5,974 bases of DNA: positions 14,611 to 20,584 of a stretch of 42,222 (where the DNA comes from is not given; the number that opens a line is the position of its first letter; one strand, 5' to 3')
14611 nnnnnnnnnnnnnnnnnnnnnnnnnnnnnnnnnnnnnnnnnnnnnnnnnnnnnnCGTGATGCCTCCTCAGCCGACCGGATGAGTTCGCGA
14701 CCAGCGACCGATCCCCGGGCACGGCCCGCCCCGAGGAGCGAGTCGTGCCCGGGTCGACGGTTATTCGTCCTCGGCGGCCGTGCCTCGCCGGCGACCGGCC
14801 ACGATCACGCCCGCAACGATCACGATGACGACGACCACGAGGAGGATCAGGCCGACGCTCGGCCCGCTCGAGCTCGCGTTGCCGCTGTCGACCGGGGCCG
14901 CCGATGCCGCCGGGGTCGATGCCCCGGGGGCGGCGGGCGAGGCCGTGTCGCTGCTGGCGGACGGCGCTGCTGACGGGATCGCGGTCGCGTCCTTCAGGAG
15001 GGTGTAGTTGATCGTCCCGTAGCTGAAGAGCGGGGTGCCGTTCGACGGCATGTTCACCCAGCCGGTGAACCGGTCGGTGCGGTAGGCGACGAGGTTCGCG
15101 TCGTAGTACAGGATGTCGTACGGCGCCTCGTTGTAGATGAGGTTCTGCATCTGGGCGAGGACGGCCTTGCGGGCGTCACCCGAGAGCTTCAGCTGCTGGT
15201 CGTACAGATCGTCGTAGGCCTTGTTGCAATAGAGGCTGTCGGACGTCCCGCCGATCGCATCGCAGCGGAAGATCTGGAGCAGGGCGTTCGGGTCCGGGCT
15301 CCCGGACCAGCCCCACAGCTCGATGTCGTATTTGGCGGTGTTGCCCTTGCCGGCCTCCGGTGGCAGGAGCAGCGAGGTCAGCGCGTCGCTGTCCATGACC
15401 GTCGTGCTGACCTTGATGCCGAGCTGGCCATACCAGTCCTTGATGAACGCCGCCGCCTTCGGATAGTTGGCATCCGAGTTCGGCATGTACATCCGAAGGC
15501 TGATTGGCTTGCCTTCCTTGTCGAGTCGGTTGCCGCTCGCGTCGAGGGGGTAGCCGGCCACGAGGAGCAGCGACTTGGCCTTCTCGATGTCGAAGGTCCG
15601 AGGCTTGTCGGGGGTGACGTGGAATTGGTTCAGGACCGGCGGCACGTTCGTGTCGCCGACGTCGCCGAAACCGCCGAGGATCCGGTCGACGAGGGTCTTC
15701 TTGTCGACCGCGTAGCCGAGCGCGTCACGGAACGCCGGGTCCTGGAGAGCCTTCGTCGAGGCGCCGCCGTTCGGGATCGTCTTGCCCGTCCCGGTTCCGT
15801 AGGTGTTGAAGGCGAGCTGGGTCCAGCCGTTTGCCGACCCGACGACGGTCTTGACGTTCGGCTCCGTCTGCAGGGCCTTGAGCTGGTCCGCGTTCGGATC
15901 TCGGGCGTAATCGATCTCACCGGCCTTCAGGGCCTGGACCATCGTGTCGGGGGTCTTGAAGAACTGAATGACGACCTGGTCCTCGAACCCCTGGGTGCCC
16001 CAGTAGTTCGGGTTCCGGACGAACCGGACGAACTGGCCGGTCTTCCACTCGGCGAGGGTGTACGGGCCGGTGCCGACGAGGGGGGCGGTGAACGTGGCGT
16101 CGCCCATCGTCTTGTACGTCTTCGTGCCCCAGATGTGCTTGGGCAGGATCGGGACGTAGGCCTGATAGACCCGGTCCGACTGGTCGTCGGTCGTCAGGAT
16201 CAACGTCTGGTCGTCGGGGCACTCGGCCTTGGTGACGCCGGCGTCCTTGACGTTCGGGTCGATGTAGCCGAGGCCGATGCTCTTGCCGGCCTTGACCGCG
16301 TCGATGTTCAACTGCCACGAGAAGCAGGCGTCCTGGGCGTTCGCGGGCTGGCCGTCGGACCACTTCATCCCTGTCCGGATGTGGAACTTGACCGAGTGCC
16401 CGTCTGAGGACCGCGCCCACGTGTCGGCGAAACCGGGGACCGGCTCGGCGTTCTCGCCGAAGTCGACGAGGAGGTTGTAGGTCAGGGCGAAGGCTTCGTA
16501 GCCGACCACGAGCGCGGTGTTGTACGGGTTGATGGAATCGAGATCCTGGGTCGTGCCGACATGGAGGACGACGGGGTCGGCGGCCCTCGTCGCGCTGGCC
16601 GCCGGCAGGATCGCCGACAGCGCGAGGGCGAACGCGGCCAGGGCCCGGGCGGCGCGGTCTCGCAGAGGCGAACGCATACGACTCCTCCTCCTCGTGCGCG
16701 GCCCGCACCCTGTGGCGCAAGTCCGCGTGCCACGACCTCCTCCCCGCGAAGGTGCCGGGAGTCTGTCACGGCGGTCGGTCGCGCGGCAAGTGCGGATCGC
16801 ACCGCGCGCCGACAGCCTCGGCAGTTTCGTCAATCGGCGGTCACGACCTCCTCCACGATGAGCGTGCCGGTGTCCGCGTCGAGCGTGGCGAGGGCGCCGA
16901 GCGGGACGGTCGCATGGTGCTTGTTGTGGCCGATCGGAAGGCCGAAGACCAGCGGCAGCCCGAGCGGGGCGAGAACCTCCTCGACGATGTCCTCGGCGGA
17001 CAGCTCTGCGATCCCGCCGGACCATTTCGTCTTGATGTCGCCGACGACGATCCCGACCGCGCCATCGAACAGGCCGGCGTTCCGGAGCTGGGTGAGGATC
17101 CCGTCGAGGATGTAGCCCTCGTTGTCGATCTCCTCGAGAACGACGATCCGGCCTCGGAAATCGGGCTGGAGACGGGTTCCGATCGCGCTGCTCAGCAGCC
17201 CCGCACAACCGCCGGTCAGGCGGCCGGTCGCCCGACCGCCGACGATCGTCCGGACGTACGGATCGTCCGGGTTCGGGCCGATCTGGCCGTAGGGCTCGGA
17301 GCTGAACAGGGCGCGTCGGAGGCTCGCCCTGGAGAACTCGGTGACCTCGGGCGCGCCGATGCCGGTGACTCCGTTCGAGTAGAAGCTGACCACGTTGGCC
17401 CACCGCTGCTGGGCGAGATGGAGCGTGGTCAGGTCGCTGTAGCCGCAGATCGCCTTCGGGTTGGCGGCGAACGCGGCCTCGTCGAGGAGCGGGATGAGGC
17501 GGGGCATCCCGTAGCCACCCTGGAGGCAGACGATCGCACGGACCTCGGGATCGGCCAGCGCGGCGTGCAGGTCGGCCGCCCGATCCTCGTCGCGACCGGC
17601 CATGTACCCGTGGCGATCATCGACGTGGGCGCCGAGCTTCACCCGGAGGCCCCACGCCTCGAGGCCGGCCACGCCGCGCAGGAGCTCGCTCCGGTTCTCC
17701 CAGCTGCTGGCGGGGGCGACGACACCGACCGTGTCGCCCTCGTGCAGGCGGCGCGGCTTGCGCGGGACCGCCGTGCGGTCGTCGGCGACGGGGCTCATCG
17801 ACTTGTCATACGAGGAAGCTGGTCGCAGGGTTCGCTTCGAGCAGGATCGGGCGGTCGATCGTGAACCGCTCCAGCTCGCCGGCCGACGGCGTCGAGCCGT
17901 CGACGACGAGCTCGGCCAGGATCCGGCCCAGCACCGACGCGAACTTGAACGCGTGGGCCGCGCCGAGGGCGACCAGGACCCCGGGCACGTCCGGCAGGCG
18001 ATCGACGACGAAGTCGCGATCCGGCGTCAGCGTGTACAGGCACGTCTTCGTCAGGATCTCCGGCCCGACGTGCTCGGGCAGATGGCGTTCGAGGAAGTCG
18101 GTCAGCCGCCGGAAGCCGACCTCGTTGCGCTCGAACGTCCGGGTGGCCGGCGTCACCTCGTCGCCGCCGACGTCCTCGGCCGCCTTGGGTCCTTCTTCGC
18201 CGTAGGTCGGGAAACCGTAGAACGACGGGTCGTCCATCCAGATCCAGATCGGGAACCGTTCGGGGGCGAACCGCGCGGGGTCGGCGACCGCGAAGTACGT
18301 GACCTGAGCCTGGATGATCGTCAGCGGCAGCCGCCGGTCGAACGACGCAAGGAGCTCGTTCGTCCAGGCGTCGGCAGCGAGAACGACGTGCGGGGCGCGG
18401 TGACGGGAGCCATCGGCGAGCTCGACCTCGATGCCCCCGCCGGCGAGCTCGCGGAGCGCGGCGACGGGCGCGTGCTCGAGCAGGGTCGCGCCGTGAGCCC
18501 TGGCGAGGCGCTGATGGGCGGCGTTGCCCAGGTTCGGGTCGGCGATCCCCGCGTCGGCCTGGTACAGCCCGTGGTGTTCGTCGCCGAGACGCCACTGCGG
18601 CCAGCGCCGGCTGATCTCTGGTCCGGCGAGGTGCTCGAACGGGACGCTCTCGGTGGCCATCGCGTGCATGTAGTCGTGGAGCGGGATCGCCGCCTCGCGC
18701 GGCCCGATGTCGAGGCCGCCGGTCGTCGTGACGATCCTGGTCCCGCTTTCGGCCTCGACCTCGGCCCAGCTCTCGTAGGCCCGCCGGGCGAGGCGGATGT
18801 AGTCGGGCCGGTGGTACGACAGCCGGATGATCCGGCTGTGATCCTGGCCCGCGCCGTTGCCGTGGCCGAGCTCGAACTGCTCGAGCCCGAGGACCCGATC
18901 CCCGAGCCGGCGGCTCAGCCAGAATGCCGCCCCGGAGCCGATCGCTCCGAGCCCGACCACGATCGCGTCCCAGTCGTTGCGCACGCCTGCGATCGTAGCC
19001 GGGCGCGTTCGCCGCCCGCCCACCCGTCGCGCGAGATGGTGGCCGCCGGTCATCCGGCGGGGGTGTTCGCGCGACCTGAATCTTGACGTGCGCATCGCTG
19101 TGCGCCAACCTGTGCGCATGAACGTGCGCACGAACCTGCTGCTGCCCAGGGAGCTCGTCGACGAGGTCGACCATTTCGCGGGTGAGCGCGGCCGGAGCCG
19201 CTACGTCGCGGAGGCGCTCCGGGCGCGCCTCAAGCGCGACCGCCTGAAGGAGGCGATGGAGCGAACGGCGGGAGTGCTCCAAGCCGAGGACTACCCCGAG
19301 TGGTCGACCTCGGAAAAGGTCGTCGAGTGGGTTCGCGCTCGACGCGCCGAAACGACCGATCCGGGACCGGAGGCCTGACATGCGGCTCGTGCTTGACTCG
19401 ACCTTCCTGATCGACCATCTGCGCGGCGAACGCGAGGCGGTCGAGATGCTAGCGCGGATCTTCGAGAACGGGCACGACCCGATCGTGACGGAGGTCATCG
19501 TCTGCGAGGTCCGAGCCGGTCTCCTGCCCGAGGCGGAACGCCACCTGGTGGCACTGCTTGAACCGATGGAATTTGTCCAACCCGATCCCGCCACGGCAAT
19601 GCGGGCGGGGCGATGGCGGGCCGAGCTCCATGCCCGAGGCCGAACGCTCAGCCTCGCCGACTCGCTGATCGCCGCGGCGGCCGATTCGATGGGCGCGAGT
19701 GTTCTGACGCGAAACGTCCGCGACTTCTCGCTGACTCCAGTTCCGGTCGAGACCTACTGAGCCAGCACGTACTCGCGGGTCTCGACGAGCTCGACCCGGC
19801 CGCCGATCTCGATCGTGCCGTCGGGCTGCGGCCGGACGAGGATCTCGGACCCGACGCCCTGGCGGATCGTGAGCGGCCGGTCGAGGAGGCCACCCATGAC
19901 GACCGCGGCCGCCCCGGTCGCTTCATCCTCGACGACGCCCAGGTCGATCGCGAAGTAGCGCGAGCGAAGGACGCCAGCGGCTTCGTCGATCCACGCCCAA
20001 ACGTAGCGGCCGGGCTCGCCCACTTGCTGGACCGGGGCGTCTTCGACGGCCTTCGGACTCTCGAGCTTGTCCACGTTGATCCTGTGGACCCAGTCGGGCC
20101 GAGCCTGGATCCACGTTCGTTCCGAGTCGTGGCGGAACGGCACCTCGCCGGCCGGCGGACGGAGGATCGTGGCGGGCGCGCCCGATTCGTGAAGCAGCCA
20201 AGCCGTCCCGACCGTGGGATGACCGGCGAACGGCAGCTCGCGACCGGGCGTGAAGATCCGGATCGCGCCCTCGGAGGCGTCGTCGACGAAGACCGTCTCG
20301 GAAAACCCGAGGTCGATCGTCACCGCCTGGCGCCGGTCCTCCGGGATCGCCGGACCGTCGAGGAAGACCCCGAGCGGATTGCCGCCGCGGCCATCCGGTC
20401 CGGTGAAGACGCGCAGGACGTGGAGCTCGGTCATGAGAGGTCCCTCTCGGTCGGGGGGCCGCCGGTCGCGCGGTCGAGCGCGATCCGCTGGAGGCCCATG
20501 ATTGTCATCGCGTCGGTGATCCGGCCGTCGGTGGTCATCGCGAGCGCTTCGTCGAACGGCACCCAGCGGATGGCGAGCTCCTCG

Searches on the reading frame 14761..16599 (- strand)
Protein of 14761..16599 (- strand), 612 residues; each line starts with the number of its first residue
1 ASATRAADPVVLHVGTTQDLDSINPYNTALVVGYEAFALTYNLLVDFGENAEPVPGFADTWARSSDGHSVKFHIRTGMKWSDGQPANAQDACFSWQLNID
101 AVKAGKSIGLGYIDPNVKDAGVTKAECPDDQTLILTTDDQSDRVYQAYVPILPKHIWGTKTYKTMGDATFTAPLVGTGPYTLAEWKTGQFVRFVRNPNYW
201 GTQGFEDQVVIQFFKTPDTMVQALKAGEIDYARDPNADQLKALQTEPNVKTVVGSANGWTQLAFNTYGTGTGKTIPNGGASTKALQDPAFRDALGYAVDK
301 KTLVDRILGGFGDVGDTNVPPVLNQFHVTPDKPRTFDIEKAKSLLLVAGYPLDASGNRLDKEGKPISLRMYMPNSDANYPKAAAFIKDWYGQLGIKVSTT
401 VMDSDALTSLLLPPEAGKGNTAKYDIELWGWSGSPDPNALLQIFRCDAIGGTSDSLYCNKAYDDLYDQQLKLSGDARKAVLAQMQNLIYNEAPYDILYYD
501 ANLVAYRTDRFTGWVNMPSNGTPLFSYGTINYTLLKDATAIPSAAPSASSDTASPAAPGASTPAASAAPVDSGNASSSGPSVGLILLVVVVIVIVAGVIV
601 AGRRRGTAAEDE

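Call 85: search_protein_families(library=pfam, proteins=[window:14761-16599:-], max_evalue=0.0001)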
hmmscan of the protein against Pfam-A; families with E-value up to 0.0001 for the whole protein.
window:14761-16599:- (612 aa): 1 family
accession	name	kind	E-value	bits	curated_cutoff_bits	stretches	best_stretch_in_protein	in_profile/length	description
PF00496.27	SBP_bac_5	-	2.6e-73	247.7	32.4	1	52-445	1-361/368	Bacterial extracellular solute-binding proteins, family 5 Middle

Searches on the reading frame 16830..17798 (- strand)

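Call 13: search_protein_families(library=pfam, proteins=[window:16830-17798:-], max_evalue=0.001)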
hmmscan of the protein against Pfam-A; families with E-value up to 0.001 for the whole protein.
window:16830-17798:- (322 aa): 2 families
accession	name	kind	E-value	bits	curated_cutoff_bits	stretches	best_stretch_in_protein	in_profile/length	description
PF02016.21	Peptidase_S66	-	3e-37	127.9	25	1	24-140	1-120/121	LD-carboxypeptidase N-terminal domain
PF17676.7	Peptidase_S66C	-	9.8e-29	100.8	23.7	1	191-306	1-120/120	LD-carboxypeptidase C-terminal domain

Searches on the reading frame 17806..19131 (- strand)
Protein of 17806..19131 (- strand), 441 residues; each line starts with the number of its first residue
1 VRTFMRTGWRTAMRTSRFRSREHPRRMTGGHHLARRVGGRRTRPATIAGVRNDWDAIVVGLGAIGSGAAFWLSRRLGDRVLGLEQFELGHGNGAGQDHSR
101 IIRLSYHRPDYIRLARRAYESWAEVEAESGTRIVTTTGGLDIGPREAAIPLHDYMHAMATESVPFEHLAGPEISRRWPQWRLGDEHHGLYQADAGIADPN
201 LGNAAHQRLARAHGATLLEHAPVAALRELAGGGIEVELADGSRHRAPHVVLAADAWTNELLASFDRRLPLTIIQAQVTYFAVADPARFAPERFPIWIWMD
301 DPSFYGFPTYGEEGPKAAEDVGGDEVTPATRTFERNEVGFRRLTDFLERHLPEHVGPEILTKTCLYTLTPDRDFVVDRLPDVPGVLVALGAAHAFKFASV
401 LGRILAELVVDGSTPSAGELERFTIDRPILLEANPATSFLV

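Call 13: search_protein_families(library=pfam, proteins=[window:17806-19131:-], max_evalue=0.001)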
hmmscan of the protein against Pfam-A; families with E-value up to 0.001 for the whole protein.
window:17806-19131:- (441 aa): 1 family
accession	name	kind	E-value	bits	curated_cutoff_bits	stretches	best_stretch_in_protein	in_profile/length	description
PF01266.30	DAO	-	6.6e-42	144.7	27.9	1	55-408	1-353/353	FAD dependent oxidoreductase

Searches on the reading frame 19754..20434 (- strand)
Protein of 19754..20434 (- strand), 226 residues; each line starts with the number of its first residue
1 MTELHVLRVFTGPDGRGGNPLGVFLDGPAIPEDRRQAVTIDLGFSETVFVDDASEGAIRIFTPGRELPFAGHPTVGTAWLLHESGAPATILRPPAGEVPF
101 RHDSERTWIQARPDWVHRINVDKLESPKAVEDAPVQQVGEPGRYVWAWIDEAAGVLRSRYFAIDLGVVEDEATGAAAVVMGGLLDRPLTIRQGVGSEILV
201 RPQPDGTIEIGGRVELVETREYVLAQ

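Call 85: search_protein_families(library=pfam, proteins=[window:19754-20434:-], max_evalue=0.0001)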
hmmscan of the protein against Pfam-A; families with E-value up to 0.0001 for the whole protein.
window:19754-20434:- (226 aa): 1 family
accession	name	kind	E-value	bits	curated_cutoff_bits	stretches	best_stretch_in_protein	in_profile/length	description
PF02567.21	PhzC-PhzF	-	1.3e-25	90.9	27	2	16-104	9-104/281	Phenazine biosynthesis-like protein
